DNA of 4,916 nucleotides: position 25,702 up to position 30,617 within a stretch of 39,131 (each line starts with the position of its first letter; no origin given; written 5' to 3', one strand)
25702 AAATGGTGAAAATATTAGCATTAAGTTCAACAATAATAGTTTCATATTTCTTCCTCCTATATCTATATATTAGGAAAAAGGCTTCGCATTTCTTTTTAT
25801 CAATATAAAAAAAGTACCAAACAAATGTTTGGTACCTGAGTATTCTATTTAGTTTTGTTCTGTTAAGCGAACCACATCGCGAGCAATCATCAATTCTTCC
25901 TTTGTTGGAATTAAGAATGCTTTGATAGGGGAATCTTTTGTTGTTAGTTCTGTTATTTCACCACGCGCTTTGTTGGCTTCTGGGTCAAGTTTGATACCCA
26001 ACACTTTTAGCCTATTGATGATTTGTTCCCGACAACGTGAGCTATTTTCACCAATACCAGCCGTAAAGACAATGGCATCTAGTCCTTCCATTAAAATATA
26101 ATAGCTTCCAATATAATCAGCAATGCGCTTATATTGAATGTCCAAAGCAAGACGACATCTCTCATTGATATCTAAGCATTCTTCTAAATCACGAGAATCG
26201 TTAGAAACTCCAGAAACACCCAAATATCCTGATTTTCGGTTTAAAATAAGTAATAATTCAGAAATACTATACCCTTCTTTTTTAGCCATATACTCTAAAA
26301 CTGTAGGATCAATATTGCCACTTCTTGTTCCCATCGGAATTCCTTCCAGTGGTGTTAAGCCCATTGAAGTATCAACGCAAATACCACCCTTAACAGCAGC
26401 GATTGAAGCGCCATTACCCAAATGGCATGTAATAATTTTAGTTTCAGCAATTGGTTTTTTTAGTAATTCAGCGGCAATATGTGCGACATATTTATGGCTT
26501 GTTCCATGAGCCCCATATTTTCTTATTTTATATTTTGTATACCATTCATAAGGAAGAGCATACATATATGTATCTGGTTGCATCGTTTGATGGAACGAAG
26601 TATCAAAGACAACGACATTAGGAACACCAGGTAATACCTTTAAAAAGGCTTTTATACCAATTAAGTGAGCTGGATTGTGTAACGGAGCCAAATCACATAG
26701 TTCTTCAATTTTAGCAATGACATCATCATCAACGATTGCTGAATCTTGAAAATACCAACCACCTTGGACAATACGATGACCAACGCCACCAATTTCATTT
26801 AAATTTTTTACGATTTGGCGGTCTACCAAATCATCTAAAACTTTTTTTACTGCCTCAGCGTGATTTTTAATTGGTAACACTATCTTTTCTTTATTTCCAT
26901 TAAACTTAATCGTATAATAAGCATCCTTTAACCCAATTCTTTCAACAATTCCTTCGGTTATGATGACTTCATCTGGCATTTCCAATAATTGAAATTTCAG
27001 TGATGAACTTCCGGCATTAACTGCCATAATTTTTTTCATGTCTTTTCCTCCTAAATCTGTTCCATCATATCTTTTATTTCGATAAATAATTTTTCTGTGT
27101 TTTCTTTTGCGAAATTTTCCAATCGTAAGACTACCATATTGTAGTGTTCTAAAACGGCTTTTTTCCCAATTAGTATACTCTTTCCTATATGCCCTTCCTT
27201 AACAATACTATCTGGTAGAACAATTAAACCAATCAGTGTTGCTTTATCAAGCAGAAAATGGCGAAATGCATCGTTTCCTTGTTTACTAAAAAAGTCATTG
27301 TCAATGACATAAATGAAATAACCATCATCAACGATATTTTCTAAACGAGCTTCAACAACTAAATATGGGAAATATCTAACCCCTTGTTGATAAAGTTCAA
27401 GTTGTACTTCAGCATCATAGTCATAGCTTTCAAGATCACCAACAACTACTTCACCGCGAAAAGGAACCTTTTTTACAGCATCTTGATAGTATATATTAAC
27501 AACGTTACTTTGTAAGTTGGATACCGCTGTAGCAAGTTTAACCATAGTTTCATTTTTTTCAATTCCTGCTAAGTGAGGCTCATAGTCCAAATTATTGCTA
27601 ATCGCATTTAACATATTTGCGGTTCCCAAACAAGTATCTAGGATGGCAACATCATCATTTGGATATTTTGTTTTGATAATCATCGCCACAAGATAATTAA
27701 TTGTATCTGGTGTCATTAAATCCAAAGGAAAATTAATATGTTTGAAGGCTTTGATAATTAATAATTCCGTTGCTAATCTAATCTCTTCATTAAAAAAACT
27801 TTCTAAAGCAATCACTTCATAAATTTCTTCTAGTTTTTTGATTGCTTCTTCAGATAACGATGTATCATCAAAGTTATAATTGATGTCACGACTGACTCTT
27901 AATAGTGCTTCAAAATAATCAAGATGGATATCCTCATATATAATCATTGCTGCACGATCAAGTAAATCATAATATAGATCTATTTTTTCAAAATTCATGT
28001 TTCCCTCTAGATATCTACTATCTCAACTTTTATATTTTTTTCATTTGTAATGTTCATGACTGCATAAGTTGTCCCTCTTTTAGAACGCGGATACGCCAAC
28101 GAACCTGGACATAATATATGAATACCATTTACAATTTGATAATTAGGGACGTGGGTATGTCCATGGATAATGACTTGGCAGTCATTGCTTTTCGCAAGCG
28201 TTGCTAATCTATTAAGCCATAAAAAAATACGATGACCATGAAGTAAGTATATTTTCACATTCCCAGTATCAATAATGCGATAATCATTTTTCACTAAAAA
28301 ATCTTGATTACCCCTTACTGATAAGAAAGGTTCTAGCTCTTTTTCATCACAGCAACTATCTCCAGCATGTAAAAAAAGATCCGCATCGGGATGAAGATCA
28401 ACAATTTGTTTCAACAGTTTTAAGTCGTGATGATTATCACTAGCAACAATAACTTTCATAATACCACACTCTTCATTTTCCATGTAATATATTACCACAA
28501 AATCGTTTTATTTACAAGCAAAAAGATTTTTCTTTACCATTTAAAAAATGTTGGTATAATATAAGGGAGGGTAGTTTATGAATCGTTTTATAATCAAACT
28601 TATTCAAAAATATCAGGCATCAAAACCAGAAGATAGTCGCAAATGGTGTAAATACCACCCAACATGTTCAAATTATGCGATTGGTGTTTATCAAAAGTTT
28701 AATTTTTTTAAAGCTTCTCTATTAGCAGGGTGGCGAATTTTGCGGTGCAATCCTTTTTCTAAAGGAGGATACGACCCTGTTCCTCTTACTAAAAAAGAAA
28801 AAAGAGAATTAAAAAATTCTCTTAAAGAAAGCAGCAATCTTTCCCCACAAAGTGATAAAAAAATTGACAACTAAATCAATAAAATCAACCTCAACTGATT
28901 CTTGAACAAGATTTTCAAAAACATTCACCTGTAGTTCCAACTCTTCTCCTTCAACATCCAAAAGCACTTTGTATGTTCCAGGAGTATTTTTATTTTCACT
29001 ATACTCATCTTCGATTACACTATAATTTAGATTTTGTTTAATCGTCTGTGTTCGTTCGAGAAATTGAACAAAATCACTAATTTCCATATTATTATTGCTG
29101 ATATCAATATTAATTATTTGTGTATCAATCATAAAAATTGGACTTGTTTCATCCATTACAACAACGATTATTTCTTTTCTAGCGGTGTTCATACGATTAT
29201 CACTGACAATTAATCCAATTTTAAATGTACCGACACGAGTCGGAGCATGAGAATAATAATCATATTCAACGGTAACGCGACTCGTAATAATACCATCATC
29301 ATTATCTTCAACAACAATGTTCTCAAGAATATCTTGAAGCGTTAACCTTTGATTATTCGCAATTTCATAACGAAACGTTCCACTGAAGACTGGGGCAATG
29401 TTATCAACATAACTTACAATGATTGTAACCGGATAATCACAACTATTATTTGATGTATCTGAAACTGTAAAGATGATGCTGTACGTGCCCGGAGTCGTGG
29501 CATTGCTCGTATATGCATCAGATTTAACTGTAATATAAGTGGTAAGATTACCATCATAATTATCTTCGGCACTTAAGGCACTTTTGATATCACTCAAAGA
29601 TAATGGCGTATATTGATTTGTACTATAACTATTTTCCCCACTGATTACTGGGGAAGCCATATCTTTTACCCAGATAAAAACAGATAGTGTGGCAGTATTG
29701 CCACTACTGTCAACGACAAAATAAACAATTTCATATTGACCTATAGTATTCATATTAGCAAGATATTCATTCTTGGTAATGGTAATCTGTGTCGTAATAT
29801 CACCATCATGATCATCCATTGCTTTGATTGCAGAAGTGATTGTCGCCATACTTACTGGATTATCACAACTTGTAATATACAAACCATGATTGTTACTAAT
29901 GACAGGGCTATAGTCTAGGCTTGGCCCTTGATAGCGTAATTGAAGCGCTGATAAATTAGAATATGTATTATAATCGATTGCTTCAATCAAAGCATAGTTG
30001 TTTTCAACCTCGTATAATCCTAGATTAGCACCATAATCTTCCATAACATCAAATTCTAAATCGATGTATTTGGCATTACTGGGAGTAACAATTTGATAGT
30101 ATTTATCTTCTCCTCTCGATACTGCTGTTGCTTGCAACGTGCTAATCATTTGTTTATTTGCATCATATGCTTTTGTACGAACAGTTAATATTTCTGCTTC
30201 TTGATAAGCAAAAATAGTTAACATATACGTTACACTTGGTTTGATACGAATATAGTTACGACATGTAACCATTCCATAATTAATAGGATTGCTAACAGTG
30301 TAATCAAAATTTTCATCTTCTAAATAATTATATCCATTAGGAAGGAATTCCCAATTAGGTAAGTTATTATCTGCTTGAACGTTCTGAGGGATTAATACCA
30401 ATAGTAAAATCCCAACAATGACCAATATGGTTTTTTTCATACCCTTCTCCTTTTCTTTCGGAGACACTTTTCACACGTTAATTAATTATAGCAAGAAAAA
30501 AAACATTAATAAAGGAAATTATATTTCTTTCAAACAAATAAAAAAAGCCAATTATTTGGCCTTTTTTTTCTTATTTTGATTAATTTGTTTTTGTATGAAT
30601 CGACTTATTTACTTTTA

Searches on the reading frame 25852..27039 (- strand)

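Call 10: search_protein_families(library=pfam, proteins=[window:25852-27039:-], max_evalue=0.00001)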
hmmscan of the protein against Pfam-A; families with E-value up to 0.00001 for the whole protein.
window:25852-27039:- (396 aa): 1 family
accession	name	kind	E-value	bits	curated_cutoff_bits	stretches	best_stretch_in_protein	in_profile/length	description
PF00871.23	Acetate_kinase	-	6e-154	512.9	22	1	3-387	1-392/392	Acetokinase family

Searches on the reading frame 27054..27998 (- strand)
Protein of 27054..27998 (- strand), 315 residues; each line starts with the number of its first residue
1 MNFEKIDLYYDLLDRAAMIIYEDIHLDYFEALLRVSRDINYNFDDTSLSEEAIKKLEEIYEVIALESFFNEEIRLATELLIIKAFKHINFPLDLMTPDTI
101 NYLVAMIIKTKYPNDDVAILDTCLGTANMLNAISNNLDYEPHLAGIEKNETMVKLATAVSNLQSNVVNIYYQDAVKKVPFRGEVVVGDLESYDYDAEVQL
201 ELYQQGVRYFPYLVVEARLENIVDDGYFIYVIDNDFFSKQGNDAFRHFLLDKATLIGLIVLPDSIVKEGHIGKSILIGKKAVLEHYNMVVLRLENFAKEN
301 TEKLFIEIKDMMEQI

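Call 10: search_protein_families(library=pfam, proteins=[window:27054-27998:-], max_evalue=0.00001)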
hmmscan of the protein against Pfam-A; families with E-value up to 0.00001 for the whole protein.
window:27054-27998:- (315 aa): 1 family
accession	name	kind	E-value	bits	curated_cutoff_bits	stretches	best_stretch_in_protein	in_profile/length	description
PF21106.3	YtxK_like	-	5.2e-09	36.8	24.3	1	10-84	4-80/81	YtxK N-terminal helical domain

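Call 55: search_protein_families(library=ncbifam, proteins=[window:27054-27998:-], max_evalue=0.00001)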
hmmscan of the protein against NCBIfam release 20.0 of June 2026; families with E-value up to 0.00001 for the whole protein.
window:27054-27998:- (315 aa): 0 families

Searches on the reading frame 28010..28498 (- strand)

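Call 10: search_protein_families(library=pfam, proteins=[window:28010-28498:-], max_evalue=0.00001)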
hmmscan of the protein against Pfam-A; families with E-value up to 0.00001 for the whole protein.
window:28010-28498:- (163 aa): 2 families
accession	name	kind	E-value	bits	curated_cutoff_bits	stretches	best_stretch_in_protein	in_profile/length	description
PF12850.12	Metallophos_2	-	3.4e-26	92.5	27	1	14-152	1-153/154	Calcineurin-like phosphoesterase superfamily domain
PF00149.33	Metallophos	-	3e-06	28.3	21.5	0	14-118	1-191/191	Calcineurin-like phosphoesterase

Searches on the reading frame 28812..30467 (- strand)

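Call 10: search_protein_families(library=pfam, proteins=[window:28812-30467:-], max_evalue=0.00001)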
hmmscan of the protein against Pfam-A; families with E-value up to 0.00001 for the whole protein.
window:28812-30467:- (552 aa): 1 family
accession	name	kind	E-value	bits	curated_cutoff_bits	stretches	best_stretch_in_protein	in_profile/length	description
PF16403.11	Bact_surface_Ig-like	-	2.1e-09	37.7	27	1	214-261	22-65/71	Bacterial surface protein, Ig-like domain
